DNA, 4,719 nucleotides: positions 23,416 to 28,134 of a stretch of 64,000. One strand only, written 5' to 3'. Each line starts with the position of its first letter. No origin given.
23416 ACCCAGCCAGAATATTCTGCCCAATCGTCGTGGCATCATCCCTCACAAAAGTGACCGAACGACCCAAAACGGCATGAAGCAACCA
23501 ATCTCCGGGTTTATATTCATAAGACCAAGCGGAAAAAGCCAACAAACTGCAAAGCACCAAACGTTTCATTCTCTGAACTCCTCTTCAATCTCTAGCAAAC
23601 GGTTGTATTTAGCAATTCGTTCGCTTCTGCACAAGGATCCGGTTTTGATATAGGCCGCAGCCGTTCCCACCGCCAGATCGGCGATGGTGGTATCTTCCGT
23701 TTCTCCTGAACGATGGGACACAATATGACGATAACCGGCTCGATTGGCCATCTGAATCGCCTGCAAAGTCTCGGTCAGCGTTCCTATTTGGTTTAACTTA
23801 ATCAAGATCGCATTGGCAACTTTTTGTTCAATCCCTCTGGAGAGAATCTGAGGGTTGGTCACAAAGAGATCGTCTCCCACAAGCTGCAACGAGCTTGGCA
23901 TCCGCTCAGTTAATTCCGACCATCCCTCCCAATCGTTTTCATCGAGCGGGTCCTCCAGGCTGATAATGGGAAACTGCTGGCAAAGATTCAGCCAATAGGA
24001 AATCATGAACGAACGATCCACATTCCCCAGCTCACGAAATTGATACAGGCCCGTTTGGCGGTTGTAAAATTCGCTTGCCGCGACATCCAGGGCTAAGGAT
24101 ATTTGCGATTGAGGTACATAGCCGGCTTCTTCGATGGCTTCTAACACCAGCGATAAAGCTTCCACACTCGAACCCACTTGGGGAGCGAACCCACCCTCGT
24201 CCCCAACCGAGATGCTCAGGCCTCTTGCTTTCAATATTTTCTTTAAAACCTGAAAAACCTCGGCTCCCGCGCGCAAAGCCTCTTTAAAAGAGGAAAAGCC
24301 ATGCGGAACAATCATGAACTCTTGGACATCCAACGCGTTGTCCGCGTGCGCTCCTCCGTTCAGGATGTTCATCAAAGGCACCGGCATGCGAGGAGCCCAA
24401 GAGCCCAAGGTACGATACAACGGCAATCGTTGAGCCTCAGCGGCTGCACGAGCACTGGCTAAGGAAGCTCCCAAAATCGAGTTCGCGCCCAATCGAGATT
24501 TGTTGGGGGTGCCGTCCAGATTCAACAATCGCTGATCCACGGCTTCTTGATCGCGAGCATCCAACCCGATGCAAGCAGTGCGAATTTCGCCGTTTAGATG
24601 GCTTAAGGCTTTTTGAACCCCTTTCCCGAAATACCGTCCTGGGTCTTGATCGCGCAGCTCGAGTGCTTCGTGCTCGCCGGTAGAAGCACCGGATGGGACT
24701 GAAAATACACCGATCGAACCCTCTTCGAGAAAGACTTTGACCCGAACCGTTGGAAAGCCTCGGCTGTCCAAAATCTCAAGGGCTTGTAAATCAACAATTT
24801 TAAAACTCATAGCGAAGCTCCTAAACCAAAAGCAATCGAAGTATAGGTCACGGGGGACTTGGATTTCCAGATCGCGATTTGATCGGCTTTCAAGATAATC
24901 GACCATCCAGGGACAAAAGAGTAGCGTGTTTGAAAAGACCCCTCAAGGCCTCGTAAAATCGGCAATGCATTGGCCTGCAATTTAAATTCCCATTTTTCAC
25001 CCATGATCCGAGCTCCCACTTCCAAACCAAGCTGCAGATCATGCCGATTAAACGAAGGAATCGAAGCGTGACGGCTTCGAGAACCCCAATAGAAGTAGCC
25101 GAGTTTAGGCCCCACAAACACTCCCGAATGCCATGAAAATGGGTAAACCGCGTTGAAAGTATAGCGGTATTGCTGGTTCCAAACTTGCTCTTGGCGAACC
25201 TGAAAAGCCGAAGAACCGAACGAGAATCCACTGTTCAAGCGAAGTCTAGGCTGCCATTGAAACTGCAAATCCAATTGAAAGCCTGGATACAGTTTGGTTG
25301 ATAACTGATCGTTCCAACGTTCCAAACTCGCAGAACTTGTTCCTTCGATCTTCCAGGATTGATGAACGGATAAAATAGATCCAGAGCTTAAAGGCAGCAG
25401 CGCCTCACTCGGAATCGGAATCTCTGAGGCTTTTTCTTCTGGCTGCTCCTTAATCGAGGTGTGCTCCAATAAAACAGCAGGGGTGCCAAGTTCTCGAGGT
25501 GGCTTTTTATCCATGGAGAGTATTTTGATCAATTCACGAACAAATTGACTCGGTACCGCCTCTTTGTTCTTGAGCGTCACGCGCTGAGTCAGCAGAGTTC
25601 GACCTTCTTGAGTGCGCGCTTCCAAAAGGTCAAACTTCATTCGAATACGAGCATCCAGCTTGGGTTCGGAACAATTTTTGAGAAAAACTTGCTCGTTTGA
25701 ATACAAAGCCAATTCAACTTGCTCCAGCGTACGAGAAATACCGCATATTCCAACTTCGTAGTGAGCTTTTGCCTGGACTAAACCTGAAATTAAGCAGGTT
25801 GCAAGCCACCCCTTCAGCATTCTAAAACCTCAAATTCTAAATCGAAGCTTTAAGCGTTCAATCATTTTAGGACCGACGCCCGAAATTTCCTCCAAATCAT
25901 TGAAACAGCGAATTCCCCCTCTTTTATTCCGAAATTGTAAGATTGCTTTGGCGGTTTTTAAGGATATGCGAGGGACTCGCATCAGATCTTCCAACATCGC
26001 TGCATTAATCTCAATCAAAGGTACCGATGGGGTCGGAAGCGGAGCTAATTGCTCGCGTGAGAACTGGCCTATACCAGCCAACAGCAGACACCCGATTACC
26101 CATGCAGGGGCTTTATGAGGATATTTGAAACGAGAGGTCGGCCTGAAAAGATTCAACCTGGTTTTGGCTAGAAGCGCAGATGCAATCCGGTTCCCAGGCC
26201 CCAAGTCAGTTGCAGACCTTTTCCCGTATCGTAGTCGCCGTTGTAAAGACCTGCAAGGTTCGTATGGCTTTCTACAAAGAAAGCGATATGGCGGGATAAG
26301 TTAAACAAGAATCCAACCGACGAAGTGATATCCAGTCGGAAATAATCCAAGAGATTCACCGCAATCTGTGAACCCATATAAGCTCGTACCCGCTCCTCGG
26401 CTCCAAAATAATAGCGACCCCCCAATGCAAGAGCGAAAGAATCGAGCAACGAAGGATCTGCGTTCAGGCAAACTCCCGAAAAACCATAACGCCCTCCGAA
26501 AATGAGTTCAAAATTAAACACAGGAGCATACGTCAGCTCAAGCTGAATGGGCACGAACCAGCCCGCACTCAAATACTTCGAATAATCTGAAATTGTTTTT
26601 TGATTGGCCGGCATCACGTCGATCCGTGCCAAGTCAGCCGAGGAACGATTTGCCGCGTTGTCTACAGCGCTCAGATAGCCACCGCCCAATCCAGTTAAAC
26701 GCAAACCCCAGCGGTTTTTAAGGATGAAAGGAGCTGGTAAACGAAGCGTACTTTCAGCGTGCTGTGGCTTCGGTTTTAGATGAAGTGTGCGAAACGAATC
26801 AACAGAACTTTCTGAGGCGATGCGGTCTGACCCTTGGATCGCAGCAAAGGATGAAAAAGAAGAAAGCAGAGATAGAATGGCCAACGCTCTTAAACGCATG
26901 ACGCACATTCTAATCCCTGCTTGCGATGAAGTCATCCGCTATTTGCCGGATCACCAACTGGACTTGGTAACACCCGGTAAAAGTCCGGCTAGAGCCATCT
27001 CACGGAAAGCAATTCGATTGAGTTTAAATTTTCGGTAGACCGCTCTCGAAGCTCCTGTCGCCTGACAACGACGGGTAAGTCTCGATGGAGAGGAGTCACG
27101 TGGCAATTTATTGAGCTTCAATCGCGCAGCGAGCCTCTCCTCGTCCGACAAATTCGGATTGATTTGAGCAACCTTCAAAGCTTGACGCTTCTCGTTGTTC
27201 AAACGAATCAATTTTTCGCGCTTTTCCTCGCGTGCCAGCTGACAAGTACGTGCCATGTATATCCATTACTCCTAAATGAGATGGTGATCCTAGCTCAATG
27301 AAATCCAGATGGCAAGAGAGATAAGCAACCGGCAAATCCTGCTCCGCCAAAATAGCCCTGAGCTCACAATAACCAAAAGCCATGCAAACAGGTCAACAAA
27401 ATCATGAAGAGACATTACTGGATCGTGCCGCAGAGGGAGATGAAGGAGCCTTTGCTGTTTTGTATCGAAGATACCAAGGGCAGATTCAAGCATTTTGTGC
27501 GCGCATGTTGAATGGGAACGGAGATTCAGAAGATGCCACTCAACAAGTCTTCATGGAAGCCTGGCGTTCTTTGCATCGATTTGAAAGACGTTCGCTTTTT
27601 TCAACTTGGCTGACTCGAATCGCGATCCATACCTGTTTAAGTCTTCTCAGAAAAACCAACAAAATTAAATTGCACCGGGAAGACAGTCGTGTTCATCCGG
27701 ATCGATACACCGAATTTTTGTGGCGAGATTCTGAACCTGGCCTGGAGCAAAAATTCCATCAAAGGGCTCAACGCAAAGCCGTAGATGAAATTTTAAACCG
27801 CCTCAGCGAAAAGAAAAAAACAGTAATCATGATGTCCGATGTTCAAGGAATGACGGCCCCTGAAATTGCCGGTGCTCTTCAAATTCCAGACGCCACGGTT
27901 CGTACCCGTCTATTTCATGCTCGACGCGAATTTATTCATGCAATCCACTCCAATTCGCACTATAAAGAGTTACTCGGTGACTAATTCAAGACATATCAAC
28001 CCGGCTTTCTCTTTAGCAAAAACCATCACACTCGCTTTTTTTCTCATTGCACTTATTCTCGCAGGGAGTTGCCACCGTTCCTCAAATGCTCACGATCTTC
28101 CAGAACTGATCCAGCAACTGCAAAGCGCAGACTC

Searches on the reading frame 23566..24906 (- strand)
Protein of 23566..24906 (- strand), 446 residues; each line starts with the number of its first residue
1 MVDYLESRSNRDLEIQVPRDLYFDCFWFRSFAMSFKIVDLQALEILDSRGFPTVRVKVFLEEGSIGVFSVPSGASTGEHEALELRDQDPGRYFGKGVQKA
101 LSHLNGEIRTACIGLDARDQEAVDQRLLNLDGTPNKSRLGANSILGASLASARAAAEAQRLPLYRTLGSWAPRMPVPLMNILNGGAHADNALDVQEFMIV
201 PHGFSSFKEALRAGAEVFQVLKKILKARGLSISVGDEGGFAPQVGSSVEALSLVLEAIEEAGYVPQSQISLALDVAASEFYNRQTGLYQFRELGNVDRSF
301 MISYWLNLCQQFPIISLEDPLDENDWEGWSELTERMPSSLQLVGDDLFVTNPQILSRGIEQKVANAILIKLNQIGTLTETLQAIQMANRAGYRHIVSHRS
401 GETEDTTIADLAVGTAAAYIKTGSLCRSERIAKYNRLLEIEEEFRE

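Call 43: search_protein_families(library=pfam, proteins=[window:23566-24906:-], max_evalue=0.00001)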
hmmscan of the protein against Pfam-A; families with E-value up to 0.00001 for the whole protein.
window:23566-24906:- (446 aa): 3 families
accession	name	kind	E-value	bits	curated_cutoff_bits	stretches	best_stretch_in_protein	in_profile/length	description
PF00113.28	Enolase_C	-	8.3e-117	390.1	21.5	1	174-444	4-281/296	Enolase, C-terminal TIM barrel domain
PF03952.21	Enolase_N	-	2e-51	174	35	1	37-167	1-131/131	Enolase, N-terminal domain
PF13378.12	MR_MLE_C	-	1.1e-06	29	29.4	1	305-416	63-170/219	Enolase C-terminal domain-like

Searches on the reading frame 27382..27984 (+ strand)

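Call 17: search_protein_families(library=pfam, proteins=[window:27382-27984:+], max_evalue=0.01)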
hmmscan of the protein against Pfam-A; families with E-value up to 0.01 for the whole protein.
window:27382-27984:+ (200 aa): 5 families
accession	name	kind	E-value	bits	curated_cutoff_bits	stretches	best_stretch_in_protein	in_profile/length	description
PF04542.20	Sigma70_r2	-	2.3e-17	63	24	1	27-93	1-69/71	Sigma-70 region 2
PF08281.18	Sigma70_r4_2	-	6.1e-14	51.8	25.7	1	132-182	2-52/54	Sigma-70, region 4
PF04545.22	Sigma70_r4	-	6e-07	29.3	24.1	1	138-182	2-46/50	Sigma-70, region 4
PF07638.17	Sigma70_ECF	-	1.7e-05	25.3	21.1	1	12-184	7-179/185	ECF sigma factor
PF13384.12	HTH_23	-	0.0062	16.8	24.6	0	145-177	7-37/50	Homeodomain-like domain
